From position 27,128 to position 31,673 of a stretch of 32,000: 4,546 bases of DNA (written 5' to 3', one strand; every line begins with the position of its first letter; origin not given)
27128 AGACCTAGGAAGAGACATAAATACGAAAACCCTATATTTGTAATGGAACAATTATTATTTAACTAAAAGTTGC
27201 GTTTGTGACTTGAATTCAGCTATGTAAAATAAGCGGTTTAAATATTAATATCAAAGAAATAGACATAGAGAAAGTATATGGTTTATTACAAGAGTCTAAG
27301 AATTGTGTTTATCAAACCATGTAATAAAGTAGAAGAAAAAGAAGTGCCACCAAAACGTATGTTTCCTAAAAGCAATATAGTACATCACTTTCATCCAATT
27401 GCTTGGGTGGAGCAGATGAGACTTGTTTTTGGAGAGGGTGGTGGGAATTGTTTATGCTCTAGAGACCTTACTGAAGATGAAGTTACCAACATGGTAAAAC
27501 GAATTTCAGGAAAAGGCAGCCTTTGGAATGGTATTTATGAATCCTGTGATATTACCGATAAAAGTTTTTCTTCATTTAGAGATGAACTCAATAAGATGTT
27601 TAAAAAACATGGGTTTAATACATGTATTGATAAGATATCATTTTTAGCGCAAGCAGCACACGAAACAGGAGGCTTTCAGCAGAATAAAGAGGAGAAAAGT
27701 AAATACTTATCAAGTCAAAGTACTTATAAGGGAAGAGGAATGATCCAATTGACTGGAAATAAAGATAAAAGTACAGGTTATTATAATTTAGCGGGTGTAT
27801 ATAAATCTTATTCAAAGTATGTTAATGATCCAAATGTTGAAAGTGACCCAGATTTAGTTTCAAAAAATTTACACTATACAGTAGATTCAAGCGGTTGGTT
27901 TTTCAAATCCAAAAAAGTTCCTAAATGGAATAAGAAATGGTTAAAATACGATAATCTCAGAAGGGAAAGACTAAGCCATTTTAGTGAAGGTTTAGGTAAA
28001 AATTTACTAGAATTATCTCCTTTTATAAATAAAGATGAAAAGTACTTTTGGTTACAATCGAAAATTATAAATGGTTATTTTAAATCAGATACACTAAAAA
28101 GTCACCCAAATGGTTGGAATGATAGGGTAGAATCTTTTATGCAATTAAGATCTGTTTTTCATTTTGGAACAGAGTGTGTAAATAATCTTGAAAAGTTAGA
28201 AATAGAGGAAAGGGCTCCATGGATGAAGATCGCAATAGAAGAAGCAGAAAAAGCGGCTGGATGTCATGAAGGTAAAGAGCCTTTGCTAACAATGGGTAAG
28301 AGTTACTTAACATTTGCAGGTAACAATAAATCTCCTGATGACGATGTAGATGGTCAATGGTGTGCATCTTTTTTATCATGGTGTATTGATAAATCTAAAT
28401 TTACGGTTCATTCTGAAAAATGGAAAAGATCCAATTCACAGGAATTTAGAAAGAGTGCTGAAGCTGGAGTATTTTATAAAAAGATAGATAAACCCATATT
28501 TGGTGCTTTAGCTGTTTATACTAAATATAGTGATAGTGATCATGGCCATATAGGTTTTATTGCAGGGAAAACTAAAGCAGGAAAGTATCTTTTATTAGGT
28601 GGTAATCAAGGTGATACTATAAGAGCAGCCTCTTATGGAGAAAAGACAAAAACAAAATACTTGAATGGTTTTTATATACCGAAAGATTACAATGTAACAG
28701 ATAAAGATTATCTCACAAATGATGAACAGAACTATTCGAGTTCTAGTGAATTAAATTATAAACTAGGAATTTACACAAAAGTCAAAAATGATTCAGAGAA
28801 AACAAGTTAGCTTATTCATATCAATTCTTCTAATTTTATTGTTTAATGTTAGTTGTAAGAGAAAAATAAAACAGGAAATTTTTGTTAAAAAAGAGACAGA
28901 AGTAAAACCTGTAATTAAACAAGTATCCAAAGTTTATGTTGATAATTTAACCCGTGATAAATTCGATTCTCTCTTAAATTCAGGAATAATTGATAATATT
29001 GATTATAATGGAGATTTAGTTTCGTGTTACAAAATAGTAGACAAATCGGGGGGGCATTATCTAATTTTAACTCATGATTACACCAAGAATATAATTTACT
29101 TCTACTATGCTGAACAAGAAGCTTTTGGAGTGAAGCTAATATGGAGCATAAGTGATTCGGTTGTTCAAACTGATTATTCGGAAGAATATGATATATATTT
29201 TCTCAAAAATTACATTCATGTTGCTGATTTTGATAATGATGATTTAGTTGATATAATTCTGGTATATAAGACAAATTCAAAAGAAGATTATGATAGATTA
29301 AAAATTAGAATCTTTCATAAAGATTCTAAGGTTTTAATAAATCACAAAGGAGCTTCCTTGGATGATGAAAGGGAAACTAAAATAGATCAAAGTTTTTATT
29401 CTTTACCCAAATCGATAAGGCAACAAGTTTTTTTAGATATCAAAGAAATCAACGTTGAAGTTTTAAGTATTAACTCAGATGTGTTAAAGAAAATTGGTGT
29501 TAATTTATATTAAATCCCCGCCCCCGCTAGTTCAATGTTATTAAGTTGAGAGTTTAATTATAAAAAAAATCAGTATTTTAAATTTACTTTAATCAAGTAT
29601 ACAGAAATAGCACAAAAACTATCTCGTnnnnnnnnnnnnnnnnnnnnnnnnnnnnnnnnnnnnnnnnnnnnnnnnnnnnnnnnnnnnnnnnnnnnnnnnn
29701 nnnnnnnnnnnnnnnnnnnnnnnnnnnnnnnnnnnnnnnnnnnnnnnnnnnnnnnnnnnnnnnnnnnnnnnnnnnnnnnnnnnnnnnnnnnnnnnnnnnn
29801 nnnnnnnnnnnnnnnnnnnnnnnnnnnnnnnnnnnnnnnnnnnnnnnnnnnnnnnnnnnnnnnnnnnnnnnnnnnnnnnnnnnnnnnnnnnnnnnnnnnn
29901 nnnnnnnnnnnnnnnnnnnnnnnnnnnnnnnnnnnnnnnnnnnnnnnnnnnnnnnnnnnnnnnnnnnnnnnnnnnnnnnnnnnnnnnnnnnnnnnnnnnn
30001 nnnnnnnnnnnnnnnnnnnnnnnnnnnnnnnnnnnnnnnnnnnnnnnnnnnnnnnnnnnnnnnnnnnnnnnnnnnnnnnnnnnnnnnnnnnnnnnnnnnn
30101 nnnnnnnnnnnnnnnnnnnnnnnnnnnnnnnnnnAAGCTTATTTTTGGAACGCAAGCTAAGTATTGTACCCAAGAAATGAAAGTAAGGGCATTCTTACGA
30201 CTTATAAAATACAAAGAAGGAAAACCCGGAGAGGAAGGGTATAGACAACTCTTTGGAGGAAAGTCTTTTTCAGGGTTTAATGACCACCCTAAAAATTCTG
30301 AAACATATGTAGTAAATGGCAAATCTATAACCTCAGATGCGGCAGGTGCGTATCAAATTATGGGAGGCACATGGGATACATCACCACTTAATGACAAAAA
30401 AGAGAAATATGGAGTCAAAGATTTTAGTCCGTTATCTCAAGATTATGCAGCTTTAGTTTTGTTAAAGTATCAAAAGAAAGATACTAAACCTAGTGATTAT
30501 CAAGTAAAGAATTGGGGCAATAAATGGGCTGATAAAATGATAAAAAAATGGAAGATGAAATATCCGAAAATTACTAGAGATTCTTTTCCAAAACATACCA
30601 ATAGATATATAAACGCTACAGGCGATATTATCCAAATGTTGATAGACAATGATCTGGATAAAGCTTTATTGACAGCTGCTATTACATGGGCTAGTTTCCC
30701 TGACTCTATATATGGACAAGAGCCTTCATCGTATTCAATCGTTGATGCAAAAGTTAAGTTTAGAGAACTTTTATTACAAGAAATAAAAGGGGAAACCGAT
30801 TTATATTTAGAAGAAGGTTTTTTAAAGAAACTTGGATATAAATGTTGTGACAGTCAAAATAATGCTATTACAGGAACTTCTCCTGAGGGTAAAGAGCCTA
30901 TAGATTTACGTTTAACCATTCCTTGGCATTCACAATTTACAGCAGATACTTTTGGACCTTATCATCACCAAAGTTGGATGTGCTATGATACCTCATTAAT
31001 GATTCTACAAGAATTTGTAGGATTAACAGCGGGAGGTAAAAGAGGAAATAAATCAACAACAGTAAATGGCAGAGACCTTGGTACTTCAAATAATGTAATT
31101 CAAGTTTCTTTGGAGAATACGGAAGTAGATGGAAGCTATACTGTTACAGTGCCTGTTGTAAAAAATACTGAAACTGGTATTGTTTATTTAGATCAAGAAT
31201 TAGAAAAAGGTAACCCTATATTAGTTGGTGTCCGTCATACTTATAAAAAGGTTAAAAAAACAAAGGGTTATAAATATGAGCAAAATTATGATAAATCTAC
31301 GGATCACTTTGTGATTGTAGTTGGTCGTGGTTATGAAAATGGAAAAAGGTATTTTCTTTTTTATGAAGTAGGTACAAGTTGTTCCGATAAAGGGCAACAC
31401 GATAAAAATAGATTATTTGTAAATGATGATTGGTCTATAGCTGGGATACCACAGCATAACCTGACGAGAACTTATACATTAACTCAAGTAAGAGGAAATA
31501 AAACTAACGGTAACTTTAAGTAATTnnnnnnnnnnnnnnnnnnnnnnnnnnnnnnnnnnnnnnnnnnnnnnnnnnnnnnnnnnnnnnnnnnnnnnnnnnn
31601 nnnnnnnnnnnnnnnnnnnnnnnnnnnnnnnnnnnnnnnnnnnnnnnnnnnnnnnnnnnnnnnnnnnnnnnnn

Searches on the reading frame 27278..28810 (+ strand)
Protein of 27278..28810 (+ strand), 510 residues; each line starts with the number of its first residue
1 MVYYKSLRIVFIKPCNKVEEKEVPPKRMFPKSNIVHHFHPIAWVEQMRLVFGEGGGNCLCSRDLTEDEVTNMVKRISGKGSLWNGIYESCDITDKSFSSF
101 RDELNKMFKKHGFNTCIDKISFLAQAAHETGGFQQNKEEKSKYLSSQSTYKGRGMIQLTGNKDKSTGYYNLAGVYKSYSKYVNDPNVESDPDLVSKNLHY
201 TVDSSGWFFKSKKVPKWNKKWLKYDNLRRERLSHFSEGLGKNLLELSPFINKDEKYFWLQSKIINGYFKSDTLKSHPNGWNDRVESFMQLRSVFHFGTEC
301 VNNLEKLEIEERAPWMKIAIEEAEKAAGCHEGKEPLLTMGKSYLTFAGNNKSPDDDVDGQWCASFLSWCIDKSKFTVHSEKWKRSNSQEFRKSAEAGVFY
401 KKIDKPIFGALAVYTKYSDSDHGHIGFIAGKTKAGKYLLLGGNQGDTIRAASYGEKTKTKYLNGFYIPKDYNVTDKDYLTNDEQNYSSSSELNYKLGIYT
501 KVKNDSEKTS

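Call 5: search_protein_families(library=pfam, proteins=[window:27278-28810:+], max_evalue=0.01)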
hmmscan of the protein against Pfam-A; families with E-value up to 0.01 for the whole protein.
window:27278-28810:+ (510 aa): 1 family
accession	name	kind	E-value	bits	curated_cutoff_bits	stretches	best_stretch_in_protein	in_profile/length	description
PF05257.22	CHAP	-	2.9e-06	28.1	26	1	357-443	4-81/81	CHAP domain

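Call 18: search_protein_families(library=ncbifam, proteins=[window:27278-28810:+], max_evalue=0.01)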
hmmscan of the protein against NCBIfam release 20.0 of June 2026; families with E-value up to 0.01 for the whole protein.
window:27278-28810:+ (510 aa): 1 family
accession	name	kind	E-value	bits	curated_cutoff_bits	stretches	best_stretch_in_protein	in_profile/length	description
TIGR02594.1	TIGR02594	subfamily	3.9e-17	62.8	70.55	1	319-456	2-125/132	TIGR02594 family protein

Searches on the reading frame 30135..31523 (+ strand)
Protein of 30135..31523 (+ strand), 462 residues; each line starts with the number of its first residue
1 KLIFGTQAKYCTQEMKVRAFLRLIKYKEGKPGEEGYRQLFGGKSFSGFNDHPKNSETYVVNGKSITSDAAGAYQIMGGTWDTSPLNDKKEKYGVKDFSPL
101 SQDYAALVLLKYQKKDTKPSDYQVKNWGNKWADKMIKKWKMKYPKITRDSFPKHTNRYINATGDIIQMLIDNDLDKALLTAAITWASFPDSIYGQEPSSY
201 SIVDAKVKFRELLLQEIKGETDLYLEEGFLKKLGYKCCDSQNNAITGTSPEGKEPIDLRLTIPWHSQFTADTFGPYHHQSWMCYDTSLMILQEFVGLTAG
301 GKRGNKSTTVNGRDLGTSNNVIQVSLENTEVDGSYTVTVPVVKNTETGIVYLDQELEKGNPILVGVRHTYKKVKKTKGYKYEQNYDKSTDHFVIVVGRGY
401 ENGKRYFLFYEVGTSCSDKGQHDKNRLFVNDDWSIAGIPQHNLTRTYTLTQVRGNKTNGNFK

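Call 26: search_protein_families(library=pfam, proteins=[window:30135-31523:+], max_evalue=1)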
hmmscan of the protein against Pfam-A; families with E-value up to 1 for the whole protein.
window:30135-31523:+ (462 aa): 1 family
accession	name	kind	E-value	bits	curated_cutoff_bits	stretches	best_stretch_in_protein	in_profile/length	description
PF00112.29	Peptidase_C1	-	0.072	13.6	20.7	1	350-409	125-186/220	Papain family cysteine protease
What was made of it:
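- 29628..31523 (+): Orphan 5: handle plus a toxin end that finishes in a papain/C39-like region. The Peptidase_C1 hit is weak (call 26).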
